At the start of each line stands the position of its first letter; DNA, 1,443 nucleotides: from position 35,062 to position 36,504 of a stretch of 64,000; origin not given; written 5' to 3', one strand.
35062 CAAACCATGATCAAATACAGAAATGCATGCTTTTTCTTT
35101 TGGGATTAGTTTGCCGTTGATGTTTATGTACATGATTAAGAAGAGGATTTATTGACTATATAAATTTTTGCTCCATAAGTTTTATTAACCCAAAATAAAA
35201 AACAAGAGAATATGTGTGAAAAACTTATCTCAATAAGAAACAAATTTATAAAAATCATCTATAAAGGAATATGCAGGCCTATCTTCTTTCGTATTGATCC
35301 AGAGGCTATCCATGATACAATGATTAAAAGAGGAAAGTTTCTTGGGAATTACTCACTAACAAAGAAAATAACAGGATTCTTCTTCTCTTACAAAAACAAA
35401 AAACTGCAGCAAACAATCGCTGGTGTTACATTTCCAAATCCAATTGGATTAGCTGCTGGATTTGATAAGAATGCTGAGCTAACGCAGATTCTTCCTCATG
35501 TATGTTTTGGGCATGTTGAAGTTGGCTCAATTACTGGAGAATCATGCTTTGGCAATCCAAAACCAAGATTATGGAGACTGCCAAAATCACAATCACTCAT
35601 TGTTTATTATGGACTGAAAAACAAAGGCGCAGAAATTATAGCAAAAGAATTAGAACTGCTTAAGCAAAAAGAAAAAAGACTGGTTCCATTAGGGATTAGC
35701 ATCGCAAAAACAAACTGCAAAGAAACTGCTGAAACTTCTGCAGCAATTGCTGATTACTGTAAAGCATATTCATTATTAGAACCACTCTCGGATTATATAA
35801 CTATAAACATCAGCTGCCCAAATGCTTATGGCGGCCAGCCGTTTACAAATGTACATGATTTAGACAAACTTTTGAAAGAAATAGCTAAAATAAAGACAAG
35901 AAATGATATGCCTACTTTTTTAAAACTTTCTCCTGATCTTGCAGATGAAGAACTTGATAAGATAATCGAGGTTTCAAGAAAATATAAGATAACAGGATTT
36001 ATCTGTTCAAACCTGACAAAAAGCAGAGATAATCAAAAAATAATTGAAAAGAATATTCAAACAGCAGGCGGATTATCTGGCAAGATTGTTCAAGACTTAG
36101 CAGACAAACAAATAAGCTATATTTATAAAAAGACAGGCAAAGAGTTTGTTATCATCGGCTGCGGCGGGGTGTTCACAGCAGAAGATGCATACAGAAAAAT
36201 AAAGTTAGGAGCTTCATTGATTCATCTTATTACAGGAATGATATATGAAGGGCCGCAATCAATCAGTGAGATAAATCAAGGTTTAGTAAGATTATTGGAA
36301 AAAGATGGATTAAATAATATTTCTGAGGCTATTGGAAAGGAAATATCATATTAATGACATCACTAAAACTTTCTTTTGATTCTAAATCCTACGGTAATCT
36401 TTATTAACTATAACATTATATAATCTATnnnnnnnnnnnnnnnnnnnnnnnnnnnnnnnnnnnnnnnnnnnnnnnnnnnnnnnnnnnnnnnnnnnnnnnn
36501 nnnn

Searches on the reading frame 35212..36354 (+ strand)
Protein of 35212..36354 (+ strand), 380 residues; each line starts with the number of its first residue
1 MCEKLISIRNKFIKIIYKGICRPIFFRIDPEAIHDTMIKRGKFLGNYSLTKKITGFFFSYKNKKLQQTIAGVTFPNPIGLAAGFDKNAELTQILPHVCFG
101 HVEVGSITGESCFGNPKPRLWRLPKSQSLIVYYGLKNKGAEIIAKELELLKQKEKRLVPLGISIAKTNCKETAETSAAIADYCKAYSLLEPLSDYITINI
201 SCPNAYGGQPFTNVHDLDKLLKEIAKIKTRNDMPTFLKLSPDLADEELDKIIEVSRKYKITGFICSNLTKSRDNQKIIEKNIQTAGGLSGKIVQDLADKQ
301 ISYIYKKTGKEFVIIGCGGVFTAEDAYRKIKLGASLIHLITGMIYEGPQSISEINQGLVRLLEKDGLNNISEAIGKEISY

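Call 15: search_protein_families(library=pfam, proteins=[window:35212-36354:+], max_evalue=0.01)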
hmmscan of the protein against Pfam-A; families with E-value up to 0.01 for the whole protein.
window:35212-36354:+ (380 aa): 1 family
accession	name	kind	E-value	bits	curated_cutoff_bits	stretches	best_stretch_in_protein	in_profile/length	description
PF01180.27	DHO_dh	-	8.9e-70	235.6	27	1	65-362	2-291/291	Dihydroorotate dehydrogenase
